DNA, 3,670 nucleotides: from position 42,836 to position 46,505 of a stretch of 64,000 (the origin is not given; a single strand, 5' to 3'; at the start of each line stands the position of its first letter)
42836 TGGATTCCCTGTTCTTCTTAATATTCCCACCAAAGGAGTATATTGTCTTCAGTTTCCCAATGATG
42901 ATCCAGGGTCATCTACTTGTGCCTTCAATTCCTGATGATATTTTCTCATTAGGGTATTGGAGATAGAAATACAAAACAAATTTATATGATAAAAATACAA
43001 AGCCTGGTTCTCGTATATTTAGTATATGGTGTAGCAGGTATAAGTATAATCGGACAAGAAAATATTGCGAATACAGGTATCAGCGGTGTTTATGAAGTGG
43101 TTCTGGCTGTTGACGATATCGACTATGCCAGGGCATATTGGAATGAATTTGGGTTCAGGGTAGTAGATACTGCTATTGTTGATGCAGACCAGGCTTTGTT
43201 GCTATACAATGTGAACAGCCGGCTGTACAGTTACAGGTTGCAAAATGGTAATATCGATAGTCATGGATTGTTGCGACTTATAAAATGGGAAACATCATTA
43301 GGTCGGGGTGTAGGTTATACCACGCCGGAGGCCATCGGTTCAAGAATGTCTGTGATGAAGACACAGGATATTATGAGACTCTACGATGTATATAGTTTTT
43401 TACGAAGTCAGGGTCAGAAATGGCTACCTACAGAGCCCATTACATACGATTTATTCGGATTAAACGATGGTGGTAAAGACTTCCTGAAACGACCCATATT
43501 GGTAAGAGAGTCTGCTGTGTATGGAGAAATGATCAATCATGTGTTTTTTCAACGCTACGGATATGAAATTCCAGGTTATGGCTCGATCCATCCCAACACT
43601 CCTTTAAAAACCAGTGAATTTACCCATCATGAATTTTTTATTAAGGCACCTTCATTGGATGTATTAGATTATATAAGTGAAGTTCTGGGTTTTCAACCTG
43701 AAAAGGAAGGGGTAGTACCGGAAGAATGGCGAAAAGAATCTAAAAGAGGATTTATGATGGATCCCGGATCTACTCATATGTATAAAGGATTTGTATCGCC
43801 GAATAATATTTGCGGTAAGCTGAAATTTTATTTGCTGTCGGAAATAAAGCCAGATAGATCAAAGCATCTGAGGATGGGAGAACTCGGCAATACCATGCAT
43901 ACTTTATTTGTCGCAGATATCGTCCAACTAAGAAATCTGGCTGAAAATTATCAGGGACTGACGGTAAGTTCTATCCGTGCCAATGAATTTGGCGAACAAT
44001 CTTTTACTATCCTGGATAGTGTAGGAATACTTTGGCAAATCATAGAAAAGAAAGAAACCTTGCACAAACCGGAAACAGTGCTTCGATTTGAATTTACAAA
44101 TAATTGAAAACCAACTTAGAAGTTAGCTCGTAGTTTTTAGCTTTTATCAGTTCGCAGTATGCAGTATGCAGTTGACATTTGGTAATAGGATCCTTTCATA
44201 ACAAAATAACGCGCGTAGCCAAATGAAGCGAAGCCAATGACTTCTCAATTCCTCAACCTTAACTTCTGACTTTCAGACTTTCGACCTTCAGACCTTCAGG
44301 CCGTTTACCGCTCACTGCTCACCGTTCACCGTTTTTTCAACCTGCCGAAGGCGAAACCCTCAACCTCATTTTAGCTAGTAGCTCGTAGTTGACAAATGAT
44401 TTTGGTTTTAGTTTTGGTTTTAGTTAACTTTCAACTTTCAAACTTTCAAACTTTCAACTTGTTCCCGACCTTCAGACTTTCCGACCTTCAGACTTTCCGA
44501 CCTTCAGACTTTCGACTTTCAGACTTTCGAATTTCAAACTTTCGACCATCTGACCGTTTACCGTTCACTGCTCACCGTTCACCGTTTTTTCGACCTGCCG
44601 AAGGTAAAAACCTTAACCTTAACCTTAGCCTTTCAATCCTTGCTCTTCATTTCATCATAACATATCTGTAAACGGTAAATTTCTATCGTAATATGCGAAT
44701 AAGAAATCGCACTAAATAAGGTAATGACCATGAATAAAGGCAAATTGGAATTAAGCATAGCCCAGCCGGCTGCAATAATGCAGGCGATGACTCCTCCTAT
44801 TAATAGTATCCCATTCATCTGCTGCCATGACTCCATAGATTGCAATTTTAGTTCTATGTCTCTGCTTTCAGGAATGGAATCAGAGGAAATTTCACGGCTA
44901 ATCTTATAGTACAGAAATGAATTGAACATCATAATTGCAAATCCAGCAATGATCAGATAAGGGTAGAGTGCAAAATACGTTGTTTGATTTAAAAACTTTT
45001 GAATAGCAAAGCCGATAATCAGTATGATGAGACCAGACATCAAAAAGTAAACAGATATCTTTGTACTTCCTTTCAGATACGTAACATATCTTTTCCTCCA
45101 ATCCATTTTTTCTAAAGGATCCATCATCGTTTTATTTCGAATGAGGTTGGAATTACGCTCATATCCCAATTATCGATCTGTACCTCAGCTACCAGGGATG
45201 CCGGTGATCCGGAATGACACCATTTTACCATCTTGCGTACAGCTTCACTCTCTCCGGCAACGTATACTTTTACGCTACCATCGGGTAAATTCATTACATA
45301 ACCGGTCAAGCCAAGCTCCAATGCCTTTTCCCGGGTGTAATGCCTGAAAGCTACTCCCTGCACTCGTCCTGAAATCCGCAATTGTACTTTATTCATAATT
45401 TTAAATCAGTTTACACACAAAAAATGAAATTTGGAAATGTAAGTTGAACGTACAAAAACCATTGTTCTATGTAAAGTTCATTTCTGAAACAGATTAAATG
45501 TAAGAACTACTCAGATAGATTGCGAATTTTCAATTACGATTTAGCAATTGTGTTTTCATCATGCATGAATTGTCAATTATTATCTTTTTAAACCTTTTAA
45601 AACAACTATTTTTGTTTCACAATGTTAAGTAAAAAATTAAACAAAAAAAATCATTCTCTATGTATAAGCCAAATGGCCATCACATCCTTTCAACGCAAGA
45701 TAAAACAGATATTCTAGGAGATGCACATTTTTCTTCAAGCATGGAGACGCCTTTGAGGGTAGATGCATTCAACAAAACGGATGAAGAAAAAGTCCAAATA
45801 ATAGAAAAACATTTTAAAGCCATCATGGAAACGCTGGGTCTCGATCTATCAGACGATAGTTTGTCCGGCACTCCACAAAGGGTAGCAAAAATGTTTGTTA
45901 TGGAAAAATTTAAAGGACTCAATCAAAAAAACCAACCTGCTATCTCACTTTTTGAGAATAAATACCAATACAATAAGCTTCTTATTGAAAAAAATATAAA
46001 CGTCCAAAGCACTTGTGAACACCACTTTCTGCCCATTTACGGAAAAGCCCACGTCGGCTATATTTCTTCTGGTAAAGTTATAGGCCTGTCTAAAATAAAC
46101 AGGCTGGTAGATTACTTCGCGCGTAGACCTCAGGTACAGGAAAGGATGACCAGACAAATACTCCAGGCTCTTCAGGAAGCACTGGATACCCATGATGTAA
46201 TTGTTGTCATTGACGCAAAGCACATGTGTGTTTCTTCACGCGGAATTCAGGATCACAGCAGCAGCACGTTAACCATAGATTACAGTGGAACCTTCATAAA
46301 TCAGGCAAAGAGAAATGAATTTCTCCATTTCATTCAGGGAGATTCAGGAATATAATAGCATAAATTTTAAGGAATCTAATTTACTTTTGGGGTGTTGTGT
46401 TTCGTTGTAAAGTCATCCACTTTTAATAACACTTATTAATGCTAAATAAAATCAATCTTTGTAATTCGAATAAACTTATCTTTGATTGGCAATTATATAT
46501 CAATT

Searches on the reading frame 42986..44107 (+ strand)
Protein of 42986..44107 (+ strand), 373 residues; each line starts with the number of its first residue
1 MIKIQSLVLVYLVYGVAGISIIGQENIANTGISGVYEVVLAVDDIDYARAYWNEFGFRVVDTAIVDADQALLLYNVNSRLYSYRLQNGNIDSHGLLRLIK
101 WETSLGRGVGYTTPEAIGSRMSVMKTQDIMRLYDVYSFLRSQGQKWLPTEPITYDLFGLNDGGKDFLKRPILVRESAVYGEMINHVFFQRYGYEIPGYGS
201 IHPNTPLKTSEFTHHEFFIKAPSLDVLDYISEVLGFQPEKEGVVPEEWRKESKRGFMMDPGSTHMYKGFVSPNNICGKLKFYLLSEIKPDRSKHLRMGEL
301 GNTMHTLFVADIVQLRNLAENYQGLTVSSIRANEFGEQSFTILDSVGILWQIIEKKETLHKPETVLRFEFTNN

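Call 11: search_protein_families(library=pfam, proteins=[window:42986-44107:+])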
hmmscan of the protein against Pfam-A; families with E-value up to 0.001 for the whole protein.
window:42986-44107:+ (373 aa): 0 families

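Call 69: find_homologous_proteins(query=window:42986-44107:+, max_evalue=1e-30)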
Query window:42986-44107:+ (373 aa): 587 proteins with E <= 1e-30 among 3142 candidates; the best 120 are listed.
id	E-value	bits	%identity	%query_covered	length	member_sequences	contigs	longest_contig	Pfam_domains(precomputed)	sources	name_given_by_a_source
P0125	3.2e-251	851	100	100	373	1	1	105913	-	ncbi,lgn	-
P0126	2.4e-187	641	75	95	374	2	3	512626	-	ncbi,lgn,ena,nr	ncbi:MAG TPA: hypothetical protein PKC30_17020 [Saprospiraceae bacterium]|nr:hypothetical protein [S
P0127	1.3e-155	536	66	96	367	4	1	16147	-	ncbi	-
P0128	7.1e-152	524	65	94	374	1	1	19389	-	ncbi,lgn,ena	-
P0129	5.1e-150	518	65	95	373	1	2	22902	-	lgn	-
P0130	3.8e-148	512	61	99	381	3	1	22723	-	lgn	-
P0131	1.3e-147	510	62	98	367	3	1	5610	-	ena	-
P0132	1.6e-147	510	61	99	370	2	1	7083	-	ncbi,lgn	-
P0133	4.8e-147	508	61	98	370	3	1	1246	-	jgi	jgi:hypothetical protein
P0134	3.2e-146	505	64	95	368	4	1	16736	-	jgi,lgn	jgi:hypothetical protein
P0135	5.2e-146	505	64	94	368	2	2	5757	-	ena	-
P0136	9.8e-146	504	60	98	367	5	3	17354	-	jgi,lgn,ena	-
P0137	2.2e-145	502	63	94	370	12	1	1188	-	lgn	-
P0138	4.8e-145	501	63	94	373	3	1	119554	-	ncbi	-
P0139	6.8e-145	501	60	100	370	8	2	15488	PF04285.19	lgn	-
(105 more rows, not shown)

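Call 70: find_encoding_contigs(protein=P0126, flank=10000, max_places=3)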
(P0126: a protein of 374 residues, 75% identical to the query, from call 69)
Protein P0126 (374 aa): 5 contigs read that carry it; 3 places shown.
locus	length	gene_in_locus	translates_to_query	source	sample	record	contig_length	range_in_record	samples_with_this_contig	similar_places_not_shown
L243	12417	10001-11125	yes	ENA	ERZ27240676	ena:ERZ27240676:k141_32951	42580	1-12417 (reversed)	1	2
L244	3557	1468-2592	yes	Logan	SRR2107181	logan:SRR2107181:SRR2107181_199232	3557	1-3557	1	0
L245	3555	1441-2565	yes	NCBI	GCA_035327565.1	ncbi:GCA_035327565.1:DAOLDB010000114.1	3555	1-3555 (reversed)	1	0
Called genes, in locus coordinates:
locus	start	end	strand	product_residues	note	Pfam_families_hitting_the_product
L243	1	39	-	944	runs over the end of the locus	PF13620:CarboxypepD_reg, PF13715:CarbopepD_reg_2, PF07715:Plug, PF00593:TonB_dep_Rec_b-barrel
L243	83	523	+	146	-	PF12204:DUF3598_N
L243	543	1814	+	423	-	PF00330:Aconitase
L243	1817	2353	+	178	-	-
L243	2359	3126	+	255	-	PF03328:HpcH_HpaI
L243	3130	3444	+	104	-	PF11639:HapK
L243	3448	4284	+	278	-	PF00106:adh_short, PF08659:KR, PF13561:adh_short_C2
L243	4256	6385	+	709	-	PF05378:Hydant_A_N, PF01968:Hydantoinase_A, PF19278:Hydant_A_C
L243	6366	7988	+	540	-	PF02538:Hydantoinase_B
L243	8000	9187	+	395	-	PF05175:MTS (weak), PF13489:Methyltransf_23, PF01209:Ubie_methyltran, PF02390:Methyltransf_4 (weak), PF08241:Methyltransf_11, PF08242:Methyltransf_12, PF13649:Methyltransf_25, PF13847:Methyltransf_31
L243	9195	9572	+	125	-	-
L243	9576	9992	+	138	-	-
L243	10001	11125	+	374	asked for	-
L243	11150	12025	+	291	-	PF08894:DUF1838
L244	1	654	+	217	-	?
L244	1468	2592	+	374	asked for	-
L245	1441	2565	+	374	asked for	-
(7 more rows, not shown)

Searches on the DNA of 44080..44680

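Call 83: search_rna_families(source=window, start=44080, end=44680, threshold=evalue, max_evalue=1)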
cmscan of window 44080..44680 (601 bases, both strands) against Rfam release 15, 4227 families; matches with E-value up to 1: 0.
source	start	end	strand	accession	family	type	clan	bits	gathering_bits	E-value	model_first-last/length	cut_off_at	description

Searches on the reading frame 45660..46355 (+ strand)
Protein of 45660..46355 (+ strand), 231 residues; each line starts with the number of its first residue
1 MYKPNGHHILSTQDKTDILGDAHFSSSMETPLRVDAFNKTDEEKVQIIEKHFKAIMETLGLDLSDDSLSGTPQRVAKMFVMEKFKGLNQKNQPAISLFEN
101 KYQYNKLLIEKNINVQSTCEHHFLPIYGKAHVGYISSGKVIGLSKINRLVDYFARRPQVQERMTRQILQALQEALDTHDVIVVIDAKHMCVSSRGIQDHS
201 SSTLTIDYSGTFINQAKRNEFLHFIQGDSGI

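Call 94: search_protein_families(library=pfam, max_evalue=0.00001, proteins=[window:45660-46355:+])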
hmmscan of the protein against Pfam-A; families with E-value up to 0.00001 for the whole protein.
window:45660-46355:+ (231 aa): 1 family
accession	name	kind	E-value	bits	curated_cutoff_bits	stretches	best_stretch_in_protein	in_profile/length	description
PF01227.27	GTP_cyclohydroI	-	9e-63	211.4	27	1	48-225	1-178/179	GTP cyclohydrolase I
